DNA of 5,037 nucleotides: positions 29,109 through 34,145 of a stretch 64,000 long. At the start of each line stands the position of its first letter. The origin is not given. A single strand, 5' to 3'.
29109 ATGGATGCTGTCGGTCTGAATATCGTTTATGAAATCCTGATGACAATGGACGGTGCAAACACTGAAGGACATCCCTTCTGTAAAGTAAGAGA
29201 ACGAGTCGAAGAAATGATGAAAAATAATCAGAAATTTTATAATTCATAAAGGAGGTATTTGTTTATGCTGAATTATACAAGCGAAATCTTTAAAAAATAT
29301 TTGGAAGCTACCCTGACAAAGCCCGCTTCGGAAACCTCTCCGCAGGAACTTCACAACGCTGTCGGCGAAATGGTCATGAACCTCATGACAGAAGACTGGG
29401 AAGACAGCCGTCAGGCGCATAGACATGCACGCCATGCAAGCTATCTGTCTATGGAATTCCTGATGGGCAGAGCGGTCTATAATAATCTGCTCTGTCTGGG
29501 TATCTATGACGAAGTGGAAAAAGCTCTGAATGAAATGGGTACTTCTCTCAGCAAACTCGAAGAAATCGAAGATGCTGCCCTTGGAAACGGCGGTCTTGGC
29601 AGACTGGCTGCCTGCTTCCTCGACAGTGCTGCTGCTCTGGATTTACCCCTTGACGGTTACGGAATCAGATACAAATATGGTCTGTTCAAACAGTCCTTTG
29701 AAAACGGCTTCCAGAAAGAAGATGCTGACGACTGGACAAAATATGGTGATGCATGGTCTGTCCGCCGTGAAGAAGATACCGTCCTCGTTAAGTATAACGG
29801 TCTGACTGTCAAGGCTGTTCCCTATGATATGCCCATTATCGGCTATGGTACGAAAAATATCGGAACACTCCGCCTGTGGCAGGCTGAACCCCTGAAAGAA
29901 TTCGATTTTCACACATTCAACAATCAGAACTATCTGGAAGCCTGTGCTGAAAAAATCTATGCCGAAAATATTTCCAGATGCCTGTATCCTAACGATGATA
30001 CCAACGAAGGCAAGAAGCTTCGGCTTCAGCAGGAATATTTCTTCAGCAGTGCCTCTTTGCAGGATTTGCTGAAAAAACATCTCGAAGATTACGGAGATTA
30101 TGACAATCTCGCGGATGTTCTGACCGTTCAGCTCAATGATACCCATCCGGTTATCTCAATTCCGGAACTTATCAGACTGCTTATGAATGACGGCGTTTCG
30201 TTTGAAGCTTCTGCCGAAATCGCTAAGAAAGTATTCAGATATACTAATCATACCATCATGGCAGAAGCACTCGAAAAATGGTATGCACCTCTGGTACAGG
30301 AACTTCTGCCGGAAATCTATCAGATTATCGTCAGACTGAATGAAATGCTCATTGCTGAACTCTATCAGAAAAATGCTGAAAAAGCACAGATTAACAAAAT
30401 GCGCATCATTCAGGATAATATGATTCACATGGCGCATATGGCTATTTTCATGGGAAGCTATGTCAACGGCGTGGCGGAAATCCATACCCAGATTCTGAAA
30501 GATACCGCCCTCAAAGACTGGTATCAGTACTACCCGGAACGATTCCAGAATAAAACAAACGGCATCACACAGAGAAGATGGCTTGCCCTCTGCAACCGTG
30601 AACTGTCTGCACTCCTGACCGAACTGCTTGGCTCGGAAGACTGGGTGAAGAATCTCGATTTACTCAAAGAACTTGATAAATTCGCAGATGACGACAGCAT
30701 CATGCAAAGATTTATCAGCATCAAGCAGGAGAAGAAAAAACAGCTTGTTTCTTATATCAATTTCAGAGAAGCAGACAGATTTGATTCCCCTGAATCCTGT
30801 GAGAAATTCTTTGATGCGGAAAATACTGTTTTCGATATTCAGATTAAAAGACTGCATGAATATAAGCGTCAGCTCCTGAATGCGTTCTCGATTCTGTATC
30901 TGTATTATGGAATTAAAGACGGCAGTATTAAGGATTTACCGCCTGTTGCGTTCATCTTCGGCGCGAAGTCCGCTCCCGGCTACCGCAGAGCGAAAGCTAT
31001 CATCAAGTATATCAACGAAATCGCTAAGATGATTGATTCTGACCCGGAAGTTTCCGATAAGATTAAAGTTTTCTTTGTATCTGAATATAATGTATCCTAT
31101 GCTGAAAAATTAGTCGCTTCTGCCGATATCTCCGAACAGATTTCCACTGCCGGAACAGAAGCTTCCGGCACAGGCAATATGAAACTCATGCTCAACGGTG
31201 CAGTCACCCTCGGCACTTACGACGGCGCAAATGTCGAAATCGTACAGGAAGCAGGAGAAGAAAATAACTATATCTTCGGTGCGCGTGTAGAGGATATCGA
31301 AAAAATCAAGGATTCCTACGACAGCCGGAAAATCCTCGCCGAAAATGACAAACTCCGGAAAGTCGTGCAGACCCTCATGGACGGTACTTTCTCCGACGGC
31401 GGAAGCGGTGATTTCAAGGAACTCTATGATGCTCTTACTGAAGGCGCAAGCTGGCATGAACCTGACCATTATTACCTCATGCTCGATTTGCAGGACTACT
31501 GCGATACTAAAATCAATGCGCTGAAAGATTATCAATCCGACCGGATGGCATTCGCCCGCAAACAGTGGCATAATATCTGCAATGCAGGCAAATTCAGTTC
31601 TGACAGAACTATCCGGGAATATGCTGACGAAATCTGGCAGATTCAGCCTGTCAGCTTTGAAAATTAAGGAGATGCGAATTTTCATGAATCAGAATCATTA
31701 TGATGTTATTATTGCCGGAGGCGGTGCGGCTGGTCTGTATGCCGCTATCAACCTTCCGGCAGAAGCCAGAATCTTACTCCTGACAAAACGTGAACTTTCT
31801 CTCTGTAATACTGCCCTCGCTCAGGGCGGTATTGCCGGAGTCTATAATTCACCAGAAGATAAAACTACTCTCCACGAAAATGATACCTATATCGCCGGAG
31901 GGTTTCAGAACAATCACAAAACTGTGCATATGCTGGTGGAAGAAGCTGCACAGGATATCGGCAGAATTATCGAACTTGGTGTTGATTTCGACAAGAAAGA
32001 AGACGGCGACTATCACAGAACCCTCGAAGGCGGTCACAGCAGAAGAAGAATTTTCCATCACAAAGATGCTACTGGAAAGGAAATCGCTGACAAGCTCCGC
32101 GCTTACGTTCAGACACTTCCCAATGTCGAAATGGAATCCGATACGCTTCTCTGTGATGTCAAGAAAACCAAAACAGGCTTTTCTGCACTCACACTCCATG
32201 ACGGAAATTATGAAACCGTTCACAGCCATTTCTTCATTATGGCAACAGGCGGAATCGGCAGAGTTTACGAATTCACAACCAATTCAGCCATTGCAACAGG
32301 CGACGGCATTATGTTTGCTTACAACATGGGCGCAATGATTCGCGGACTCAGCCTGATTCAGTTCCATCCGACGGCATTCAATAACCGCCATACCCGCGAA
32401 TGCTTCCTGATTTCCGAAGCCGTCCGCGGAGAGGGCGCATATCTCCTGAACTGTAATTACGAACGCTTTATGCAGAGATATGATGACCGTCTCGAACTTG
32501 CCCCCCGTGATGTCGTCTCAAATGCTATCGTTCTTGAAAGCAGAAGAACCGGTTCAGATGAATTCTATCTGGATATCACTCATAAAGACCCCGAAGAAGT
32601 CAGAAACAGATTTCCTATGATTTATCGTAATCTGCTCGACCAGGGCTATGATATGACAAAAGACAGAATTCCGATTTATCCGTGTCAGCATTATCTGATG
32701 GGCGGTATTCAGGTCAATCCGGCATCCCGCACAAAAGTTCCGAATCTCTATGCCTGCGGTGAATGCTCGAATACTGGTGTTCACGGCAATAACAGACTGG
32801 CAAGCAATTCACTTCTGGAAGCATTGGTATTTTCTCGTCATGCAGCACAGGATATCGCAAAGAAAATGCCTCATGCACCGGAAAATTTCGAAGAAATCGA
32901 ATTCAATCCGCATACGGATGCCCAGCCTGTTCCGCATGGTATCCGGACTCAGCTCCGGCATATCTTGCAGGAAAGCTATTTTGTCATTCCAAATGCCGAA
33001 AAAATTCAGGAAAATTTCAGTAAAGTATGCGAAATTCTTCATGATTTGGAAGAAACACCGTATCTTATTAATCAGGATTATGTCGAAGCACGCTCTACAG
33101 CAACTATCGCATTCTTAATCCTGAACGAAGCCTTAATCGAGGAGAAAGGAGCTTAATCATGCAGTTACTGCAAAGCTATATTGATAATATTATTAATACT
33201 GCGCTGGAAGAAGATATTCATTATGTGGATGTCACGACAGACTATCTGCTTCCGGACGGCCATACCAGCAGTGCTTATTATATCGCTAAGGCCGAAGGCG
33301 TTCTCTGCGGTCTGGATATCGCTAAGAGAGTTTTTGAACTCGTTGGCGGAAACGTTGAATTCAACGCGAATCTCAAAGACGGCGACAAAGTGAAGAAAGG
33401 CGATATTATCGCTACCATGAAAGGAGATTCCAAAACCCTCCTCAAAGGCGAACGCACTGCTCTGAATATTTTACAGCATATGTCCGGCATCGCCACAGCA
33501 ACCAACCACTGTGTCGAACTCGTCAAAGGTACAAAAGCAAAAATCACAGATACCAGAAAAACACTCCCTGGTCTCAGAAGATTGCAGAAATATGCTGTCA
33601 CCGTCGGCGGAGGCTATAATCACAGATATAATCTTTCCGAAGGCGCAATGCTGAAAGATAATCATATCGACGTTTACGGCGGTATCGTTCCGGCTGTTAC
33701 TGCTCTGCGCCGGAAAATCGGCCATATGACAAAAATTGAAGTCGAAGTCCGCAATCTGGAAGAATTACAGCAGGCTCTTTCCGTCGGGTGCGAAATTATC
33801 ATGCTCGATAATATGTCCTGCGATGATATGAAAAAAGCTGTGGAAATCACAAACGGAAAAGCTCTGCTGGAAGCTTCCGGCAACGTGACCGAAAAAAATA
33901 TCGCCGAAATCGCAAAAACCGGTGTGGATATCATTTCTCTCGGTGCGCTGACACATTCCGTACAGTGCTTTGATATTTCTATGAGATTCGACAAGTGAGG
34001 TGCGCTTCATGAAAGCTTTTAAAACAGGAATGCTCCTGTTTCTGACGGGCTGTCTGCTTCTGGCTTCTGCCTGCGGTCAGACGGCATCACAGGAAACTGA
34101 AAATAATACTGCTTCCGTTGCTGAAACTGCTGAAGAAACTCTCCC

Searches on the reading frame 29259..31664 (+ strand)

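Call 58: search_protein_families(library=pfam, proteins=[window:29259-31664:+], max_evalue=0.0001)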
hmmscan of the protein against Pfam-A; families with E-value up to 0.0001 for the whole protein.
window:29259-31664:+ (802 aa): 1 family
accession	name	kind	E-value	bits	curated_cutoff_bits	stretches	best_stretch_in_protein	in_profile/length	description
PF00343.26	Phosphorylase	-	8.8e-277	920.5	27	1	90-795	1-713/713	Carbohydrate phosphorylase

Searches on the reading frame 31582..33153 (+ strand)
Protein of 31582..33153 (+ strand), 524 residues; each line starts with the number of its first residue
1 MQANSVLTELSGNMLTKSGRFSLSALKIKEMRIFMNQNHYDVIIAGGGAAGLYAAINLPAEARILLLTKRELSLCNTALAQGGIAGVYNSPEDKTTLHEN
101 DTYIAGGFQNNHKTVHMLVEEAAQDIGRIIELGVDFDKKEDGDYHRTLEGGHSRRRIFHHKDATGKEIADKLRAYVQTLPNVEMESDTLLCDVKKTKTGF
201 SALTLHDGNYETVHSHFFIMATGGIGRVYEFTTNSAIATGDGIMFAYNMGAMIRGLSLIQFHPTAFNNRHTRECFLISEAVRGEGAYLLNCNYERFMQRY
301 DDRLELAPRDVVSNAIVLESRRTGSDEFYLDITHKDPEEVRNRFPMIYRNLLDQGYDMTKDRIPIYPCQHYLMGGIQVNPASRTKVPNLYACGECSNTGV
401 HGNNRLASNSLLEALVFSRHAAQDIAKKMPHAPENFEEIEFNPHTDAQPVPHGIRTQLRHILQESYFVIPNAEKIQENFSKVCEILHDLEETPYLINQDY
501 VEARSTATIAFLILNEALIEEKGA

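Call 58: search_protein_families(library=pfam, proteins=[window:31582-33153:+], max_evalue=0.0001)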
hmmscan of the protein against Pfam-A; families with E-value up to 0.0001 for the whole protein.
window:31582-33153:+ (524 aa): 3 families
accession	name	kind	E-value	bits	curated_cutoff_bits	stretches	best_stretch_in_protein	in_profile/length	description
PF00890.30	FAD_binding_2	-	4.5e-77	260.4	20.4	1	41-411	1-414/414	FAD binding domain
PF03486.20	HI0933_like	-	7.2e-09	35.9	50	1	41-395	2-219/244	HI0933-like protein Rossmann domain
PF07992.20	Pyr_redox_2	-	9.3e-09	35.5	26.1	0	374-401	255-278/291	Pyridine nucleotide-disulphide oxidoreductase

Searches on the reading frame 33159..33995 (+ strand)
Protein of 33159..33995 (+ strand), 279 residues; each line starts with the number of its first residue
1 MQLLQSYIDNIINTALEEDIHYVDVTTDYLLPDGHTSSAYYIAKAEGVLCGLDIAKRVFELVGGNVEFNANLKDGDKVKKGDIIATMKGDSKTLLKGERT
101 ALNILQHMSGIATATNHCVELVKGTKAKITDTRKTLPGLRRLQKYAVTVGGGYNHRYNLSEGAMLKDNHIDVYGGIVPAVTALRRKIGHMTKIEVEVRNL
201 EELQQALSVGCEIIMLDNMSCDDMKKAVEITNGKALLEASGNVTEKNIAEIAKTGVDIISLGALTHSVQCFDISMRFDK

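Call 58: search_protein_families(library=pfam, proteins=[window:33159-33995:+], max_evalue=0.0001)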
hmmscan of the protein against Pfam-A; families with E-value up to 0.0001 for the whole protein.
window:33159-33995:+ (279 aa): 2 families
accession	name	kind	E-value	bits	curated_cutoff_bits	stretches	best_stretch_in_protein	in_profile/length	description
PF01729.25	QRPTase_C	-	1.2e-63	214.3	23.1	1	111-276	1-169/169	Quinolinate phosphoribosyl transferase, C-terminal domain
PF02749.22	QRPTase_N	-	1.2e-23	83.5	27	1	24-109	1-82/82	Quinolinate phosphoribosyl transferase, N-terminal domain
